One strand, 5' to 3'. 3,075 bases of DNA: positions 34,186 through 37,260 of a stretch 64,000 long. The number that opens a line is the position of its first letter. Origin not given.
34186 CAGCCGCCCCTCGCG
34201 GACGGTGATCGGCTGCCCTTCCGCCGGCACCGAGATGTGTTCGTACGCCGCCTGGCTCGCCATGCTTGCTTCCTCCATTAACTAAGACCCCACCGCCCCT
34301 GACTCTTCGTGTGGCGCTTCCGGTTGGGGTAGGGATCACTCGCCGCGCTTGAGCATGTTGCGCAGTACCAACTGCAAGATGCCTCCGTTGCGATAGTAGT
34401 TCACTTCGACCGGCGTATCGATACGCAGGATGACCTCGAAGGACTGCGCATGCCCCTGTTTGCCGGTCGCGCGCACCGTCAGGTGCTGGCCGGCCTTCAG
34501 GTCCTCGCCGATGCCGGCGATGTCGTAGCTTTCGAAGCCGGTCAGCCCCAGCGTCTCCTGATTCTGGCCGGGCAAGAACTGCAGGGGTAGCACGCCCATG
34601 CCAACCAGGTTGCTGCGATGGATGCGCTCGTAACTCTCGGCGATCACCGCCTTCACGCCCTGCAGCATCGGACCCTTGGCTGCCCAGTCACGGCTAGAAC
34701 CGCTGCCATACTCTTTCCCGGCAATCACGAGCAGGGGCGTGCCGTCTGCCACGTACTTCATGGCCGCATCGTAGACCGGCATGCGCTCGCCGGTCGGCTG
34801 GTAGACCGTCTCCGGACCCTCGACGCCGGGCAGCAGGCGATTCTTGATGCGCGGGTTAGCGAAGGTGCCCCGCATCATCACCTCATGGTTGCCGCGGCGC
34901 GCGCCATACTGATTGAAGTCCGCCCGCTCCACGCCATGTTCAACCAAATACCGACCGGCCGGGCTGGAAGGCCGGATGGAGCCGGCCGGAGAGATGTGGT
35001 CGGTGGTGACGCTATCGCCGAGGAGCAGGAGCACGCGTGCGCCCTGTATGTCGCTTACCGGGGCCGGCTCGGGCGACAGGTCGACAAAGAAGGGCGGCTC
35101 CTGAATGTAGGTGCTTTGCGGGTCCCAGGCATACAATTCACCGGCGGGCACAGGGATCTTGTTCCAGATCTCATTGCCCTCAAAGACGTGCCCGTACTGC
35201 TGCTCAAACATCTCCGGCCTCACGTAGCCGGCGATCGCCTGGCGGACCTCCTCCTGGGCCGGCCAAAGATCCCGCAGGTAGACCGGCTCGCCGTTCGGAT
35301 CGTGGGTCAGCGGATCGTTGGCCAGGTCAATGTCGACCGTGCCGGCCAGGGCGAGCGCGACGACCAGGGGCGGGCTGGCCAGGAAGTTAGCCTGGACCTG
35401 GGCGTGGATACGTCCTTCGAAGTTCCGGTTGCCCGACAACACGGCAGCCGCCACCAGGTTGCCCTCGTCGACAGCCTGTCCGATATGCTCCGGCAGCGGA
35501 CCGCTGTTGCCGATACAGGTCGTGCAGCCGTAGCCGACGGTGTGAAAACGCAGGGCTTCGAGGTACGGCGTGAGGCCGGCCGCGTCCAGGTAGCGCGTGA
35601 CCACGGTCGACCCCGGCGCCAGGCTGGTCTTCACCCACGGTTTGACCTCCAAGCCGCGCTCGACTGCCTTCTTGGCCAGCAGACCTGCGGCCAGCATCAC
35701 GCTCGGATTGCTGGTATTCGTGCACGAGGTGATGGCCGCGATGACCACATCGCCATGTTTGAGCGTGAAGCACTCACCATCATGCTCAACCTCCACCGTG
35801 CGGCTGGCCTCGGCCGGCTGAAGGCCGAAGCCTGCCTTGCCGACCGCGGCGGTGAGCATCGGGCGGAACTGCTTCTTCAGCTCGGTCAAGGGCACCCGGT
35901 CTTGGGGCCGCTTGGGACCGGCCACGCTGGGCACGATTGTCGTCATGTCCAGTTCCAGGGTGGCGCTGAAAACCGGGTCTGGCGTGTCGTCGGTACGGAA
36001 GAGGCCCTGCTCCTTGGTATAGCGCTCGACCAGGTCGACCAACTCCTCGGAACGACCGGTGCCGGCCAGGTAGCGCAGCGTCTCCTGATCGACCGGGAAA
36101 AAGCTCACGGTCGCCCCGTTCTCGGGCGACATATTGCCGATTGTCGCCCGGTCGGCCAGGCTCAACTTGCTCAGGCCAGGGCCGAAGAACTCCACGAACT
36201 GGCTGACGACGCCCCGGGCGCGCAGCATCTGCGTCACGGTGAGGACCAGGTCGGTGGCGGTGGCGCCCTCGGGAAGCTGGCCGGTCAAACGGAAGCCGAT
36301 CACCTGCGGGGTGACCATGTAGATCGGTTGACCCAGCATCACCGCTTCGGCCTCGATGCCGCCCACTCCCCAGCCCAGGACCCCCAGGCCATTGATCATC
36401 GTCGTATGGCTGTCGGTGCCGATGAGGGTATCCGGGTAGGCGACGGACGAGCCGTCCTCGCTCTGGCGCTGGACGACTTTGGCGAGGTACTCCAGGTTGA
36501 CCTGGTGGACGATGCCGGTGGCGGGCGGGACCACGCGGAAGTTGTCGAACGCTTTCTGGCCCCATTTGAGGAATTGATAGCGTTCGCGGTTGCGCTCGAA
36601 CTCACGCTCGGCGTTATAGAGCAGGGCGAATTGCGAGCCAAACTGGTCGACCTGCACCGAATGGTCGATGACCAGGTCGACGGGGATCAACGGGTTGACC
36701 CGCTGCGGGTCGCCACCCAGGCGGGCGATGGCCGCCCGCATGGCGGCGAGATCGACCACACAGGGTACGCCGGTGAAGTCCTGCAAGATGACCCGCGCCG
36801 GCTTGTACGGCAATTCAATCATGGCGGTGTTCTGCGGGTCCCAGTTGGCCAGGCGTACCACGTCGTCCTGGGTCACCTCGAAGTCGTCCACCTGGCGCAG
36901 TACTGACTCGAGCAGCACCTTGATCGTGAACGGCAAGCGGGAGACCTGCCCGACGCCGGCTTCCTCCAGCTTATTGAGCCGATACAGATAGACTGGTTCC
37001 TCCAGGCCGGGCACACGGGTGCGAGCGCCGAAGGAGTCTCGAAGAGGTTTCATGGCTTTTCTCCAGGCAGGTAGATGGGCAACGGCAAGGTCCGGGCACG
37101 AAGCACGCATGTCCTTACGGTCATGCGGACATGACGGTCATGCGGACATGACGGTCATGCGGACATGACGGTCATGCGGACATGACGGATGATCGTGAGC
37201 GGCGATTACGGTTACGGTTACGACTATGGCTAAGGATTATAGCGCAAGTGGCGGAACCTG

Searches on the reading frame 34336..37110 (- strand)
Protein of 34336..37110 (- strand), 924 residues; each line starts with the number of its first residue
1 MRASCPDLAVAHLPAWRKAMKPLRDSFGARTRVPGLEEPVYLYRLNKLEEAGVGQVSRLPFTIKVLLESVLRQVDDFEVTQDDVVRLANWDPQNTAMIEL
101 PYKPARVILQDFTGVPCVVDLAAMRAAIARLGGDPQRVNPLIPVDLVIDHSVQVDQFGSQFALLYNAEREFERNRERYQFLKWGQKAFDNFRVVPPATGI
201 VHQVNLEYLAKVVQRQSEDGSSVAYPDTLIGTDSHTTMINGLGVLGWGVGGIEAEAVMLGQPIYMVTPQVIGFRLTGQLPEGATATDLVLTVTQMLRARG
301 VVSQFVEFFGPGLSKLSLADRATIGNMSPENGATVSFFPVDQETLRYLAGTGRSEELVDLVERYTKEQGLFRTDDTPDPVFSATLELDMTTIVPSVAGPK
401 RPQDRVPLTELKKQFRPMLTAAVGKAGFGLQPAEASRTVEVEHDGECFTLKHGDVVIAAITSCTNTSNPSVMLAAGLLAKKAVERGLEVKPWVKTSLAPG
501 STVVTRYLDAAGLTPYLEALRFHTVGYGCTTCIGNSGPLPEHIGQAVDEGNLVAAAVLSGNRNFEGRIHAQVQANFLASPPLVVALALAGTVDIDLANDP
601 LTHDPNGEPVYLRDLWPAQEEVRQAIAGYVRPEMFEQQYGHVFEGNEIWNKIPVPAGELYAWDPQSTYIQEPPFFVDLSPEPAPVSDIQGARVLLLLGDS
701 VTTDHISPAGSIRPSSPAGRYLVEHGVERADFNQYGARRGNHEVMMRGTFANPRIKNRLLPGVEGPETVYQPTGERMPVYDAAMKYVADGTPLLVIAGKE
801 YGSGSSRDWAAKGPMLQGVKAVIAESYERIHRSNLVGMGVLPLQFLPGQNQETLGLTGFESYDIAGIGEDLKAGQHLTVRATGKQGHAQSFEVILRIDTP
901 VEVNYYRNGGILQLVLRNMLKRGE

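Call 70: list_cluster_members(proteins=[window:34336-37110:-, window:59666-63070:+, window:28263-30059:-, window:22229-24121:+, window:57056-58510:-, window:7177-8703:-, window:10272-11594:+, window:54346-56145:+, window:39107-39967:-, window:43699-44250:+])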
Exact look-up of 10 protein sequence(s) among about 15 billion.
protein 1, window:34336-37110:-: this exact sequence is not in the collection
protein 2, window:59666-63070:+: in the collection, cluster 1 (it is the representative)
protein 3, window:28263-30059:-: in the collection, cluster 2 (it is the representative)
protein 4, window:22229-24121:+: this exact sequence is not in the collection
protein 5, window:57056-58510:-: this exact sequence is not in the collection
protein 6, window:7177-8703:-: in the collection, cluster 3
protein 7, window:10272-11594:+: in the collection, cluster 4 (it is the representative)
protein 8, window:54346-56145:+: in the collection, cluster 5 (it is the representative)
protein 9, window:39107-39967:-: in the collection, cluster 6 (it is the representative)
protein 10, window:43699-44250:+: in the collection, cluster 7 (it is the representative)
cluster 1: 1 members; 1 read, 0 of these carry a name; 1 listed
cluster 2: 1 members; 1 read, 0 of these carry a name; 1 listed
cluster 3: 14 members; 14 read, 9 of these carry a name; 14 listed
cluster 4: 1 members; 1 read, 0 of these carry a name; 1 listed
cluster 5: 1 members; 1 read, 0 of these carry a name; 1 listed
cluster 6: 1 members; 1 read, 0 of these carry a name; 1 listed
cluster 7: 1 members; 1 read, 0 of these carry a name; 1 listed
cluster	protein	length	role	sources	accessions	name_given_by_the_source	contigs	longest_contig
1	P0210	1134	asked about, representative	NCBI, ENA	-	-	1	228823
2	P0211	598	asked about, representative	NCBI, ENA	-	-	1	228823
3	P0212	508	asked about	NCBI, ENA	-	-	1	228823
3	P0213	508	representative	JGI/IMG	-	glutamine synthetase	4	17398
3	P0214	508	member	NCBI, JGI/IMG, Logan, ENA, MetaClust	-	glutamine synthetase | \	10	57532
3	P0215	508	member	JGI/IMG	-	glutamine synthetase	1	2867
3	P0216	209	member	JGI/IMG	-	glutamine synthetase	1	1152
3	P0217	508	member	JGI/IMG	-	glutamine synthetase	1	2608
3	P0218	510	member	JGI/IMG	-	glutamine synthetase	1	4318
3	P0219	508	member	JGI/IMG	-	glutamine synthetase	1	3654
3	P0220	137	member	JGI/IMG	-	glutamine synthetase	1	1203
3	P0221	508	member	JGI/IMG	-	glutamine synthetase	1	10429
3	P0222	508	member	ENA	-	-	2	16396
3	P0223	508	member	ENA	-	-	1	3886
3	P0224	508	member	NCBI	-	-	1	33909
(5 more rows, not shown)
